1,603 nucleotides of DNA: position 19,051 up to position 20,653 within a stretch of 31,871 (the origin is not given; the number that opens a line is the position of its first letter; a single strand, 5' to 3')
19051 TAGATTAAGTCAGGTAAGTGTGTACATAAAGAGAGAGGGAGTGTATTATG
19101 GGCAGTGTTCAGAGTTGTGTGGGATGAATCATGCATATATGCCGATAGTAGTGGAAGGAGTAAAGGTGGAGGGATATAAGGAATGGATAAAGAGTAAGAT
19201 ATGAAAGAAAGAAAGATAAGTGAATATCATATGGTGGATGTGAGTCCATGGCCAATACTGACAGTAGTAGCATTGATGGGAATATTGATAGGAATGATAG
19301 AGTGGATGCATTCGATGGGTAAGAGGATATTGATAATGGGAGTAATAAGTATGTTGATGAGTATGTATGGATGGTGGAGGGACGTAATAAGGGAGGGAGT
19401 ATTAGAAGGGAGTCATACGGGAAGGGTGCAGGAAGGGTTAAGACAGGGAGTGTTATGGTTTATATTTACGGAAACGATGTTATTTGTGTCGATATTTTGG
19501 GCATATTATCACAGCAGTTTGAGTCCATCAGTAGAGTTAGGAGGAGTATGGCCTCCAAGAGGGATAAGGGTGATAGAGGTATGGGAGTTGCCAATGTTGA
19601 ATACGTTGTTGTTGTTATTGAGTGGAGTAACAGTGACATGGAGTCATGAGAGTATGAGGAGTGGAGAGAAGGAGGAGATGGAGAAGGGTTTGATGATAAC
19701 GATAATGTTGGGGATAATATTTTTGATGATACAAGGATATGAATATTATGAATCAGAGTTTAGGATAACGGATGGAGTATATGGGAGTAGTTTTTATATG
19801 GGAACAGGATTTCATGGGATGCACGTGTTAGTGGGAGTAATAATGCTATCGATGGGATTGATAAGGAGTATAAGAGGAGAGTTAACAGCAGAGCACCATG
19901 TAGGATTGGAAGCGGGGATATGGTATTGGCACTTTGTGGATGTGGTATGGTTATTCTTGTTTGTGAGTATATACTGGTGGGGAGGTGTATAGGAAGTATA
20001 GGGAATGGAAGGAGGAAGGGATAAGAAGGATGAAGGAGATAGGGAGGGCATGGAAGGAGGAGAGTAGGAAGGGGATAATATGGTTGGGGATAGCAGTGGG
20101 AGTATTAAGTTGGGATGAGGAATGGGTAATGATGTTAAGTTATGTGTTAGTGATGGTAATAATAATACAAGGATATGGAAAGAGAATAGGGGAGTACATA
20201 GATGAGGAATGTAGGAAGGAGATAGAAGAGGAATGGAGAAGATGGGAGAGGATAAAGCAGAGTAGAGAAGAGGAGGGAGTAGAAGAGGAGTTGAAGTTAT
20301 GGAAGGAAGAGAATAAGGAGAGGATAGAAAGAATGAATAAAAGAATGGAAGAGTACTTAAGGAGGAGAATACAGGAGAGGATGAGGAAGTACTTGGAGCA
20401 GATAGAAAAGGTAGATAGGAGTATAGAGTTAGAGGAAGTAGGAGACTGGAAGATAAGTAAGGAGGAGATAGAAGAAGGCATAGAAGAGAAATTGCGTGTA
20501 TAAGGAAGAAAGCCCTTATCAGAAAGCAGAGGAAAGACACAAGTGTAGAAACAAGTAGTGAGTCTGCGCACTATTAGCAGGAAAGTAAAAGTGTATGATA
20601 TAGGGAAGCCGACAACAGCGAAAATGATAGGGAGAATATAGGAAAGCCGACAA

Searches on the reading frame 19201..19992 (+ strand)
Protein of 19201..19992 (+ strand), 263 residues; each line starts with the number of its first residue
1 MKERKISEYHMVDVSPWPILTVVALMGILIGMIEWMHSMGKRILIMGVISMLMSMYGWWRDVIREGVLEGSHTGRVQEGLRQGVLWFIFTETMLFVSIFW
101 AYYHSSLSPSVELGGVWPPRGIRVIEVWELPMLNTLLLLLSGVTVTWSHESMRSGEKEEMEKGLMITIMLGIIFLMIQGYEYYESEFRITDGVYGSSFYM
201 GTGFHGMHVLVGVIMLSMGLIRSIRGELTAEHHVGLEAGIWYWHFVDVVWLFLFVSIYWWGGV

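Call 8: search_protein_families(library=pfam, proteins=[window:19201-19992:+])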
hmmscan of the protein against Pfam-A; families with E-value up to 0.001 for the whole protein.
window:19201-19992:+ (263 aa): 1 family
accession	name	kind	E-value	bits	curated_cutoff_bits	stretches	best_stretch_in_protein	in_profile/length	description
PF00510.24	COX3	-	4.5e-105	351.6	23.8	1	8-261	2-257/258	Cytochrome c oxidase subunit III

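Call 26: find_homologous_proteins(query=window:19201-19992:+, max_evalue=1e-60)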
Query window:19201-19992:+ (263 aa): 6052 proteins with E <= 1e-60 among 8000 candidates; the best 120 are listed.
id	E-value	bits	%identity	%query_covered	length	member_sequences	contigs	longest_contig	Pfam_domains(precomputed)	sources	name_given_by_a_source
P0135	1.5e-168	578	100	100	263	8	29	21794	PF00510.24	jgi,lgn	jgi:cytochrome c oxidase subunit 3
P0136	1.8e-146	505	84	100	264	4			PF00510.24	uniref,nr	uniref:Cytochrome c oxidase subunit 3 n=1 Tax=Galdieria phlegrea TaxID=1389228 RepID=A0A7H0WB53_9RHO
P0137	3.7e-98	347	56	100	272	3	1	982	PF00510.24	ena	-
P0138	1.1e-94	335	54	97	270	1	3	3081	PF00510.24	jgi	-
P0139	1.3e-94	335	54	99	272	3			PF00510.24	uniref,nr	uniref:cytochrome c oxidase subunit 3 n=1 Tax=Caulacanthus ustulatus TaxID=31411 RepID=UPI0030026996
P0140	3.3e-93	331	54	100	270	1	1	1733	PF00510.24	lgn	-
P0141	8.0e-93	329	55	100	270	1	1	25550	PF00510.24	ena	-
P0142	2.6e-92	328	52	99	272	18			PF00510.24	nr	nr:cytochrome c oxidase subunit III [Phymatolithon calcareum]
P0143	3.8e-92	327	53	100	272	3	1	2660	PF00510.24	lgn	-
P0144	4.7e-92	327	55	97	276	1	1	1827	PF00510.24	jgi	jgi:cytochrome c oxidase subunit 3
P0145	7.0e-92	326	53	99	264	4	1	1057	PF00510.24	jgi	-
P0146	7.1e-92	326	53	97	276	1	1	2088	PF00510.24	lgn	-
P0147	8.4e-92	326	53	100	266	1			PF00510.24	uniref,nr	uniref:Cytochrome c oxidase subunit 3 n=1 Tax=Cyanoptyche gloeocystis TaxID=77922 RepID=A0A096Y6V3_9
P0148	8.5e-92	326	54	99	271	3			PF00510.24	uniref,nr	uniref:cytochrome c oxidase subunit 3 n=1 Tax=Hypnea spinella TaxID=105608 RepID=UPI003001D46A|nr:cy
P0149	1.1e-91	326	53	99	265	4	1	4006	PF00510.24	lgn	-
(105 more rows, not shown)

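Call 27: list_cluster_members(proteins=[P0135, P0136])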
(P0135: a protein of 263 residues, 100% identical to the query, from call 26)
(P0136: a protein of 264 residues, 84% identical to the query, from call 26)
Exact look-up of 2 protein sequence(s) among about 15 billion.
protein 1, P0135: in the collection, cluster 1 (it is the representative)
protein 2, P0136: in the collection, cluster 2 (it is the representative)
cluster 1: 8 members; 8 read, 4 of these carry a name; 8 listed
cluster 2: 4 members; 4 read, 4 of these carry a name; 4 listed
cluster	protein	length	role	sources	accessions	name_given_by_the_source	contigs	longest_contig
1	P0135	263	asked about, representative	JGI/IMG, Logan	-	cytochrome c oxidase subunit 3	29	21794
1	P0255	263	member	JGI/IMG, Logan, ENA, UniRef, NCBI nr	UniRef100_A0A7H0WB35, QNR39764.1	cytochrome c oxidase subunit 3 | Cytochrome c oxidase subunit 3 n=1 Tax=Galdieria sulphuraria TaxID=130081 ... | cytochrome c oxidase subunit III [Galdieria yellowstonensis]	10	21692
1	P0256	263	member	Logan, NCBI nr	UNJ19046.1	cytochrome c oxidase subunit 3 [Galdieria sp.]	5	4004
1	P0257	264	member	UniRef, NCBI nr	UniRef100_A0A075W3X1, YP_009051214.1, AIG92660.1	Cytochrome c oxidase subunit 3 n=1 Tax=Galdieria sulphuraria TaxID=130081 ... | cytochrome c oxidase subunit III [Galdieria sulphuraria]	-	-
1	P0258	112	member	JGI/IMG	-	-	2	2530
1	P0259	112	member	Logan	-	-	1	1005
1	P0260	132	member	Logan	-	-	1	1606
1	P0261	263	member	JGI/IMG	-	-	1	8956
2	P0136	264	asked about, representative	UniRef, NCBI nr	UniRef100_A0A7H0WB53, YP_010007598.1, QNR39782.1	Cytochrome c oxidase subunit 3 n=1 Tax=Galdieria phlegrea TaxID=1389228 ... | cytochrome c oxidase subunit III [Galdieria phlegrea]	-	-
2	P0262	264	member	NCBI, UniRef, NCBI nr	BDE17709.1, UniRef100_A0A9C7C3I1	cytochrome c oxidase subunit III (mitochondrion) [Galdieria partita] | Cytochrome c oxidase subunit 3 n=1 Tax=Galdieria partita TaxID=83374 ... | cytochrome c oxidase subunit III [Galdieria partita]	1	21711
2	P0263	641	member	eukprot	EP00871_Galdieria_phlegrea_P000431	jgi/Galph1/1389/GphlegSOOS_G81.1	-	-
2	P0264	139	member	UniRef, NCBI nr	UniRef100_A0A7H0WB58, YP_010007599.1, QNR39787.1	ATP synthase F1F0 subunit B n=1 Tax=Galdieria phlegrea TaxID=1389228 ... | ATP synthase F1F0 subunit B [Galdieria phlegrea]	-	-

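Call 28: find_encoding_contigs(protein=P0262, flank=10000, max_places=3)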
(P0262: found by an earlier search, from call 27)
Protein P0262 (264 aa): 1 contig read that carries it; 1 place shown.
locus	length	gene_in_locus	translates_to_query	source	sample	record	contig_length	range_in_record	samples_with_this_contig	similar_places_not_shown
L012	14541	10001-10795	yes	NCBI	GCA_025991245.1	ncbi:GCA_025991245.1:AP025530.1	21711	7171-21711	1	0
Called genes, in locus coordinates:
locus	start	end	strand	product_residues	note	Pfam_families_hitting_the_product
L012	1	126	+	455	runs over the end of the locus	PF00361:Proton_antipo_M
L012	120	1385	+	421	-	PF00361:Proton_antipo_M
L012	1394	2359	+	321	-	PF00146:NADHdh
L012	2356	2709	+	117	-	PF00507:Oxidored_q4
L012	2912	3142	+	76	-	PF00137:ATP-synt_C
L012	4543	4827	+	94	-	PF00420:Oxidored_q2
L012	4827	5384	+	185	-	PF01578:Cytochrom_C_asm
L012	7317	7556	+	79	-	-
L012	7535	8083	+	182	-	PF00499:Oxidored_q3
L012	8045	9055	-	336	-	PF00033:Cytochrome_B, PF13631:Cytochrom_B_N_2, PF00032:Cytochrom_B_C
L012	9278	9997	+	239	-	PF02790:COX2_TM, PF00116:COX2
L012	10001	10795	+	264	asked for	PF00510:COX3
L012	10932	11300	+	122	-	-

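Call 29: find_encoding_contigs(protein=P0256, flank=10000, max_places=5)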
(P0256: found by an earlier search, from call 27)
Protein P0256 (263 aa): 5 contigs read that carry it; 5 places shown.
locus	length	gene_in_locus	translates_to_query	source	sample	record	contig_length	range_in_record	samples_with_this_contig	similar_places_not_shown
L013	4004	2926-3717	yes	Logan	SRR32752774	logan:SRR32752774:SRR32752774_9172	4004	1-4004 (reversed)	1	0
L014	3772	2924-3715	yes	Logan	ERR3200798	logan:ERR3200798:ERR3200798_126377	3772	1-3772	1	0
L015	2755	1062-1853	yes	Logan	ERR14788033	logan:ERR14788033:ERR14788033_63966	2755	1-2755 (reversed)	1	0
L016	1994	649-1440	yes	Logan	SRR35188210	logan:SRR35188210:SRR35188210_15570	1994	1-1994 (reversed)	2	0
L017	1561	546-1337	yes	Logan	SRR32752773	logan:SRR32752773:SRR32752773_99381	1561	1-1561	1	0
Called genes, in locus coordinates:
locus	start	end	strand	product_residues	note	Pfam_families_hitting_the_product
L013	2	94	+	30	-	?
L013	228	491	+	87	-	-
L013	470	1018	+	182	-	PF00499:Oxidored_q3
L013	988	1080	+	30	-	-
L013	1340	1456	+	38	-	-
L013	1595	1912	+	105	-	-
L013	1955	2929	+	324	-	PF02790:COX2_TM, PF00116:COX2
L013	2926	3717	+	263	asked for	PF00510:COX3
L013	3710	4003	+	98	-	?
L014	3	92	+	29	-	?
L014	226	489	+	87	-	-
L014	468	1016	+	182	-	PF00499:Oxidored_q3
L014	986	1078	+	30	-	-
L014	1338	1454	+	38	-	-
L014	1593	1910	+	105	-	-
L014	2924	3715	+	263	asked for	PF00510:COX3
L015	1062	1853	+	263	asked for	PF00510:COX3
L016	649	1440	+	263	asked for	PF00510:COX3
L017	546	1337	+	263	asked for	PF00510:COX3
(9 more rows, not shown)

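Call 30: find_encoding_contigs(protein=P0261, flank=10000, max_places=3)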
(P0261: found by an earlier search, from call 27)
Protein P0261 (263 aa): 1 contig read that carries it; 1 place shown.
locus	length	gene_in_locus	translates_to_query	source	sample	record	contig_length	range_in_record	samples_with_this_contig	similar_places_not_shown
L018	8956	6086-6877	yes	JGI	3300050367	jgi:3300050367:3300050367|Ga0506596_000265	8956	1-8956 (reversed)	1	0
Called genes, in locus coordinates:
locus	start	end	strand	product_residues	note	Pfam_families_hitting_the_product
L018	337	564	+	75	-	-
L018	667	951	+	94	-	PF00420:Oxidored_q2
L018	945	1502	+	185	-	PF01578:Cytochrom_C_asm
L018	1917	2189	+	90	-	-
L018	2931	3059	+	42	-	-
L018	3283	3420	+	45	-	-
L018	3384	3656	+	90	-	-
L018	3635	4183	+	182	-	PF00499:Oxidored_q3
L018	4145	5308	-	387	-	PF00033:Cytochrome_B, PF13631:Cytochrom_B_N_2, PF00032:Cytochrom_B_C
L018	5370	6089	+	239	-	PF02790:COX2_TM, PF00116:COX2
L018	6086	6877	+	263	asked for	PF00510:COX3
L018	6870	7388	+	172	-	-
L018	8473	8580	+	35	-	-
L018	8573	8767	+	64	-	-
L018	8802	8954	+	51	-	?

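Call 65: find_encoding_contigs(protein=P0255, flank=5000, max_places=10)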
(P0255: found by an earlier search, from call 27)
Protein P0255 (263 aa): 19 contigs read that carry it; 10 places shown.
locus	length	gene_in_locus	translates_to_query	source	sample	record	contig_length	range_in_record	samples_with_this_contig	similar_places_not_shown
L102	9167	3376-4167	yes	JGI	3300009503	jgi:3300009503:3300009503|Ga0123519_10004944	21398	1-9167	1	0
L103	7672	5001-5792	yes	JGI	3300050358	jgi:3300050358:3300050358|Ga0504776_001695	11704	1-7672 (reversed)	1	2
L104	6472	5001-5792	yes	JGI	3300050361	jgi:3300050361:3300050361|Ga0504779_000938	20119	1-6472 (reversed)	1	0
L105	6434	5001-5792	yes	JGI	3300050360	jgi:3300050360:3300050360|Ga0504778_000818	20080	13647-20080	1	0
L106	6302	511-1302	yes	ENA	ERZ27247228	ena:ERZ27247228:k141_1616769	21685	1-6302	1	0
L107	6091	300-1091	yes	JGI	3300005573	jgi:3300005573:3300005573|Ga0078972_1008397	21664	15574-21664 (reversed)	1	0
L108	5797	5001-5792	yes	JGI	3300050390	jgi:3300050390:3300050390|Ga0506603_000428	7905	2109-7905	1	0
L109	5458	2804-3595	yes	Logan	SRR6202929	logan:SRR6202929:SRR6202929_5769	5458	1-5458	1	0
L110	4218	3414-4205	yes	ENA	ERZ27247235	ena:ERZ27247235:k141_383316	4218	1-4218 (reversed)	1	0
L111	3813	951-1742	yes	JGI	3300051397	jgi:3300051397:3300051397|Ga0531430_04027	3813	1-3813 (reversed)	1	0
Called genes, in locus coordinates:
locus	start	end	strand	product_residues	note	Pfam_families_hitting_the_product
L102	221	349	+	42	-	-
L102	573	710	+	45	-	-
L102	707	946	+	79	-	-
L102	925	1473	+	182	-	PF00499:Oxidored_q3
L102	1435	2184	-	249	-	PF00033:Cytochrome_B, PF13631:Cytochrom_B_N_2, PF00032:Cytochrom_B_C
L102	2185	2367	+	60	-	-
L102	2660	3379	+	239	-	PF02790:COX2_TM, PF00116:COX2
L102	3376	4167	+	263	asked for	PF00510:COX3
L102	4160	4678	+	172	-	-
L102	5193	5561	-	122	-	-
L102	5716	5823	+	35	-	-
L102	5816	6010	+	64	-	-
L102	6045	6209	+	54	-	-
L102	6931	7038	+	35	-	-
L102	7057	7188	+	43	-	-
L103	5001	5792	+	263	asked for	PF00510:COX3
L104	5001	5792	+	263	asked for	PF00510:COX3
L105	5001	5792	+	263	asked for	PF00510:COX3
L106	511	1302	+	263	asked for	PF00510:COX3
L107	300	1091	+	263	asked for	PF00510:COX3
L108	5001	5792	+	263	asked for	PF00510:COX3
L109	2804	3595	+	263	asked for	PF00510:COX3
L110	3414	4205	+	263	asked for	PF00510:COX3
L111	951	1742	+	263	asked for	PF00510:COX3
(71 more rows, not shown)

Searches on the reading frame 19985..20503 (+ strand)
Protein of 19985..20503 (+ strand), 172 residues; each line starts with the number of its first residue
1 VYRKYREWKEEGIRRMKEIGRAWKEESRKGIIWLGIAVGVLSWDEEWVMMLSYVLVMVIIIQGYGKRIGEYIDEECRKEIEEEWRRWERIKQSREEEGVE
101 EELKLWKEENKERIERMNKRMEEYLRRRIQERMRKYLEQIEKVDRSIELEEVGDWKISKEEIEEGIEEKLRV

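Call 9: search_protein_families(library=pfam, proteins=[window:19985-20503:+])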
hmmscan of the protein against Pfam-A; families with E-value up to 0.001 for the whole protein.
window:19985-20503:+ (172 aa): 0 families

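Call 38: find_homologous_proteins(query=window:19985-20503:+, max_evalue=0.001)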
Query window:19985-20503:+ (172 aa): 6 proteins with E <= 0.001 among 96 candidates.
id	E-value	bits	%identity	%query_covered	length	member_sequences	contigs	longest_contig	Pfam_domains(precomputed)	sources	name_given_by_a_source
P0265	4.3e-96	338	99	100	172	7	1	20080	-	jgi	-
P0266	3.5e-87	309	100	91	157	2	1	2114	-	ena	-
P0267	5.4e-83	295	97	91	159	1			-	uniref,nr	uniref:ATP synthase F1F0 subunit B n=1 Tax=Galdieria sulphuraria TaxID=130081 RepID=A0A7H0WB40_GALSU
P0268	3.0e-48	182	64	85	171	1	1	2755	-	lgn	-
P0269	3.8e-46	175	66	88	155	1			-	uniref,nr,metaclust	uniref:ATP synthase F1F0 subunit B n=1 Tax=Galdieria sulphuraria TaxID=130081 RepID=A0A075W0C4_GALSU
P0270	1.8e-33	134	52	84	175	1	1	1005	-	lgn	-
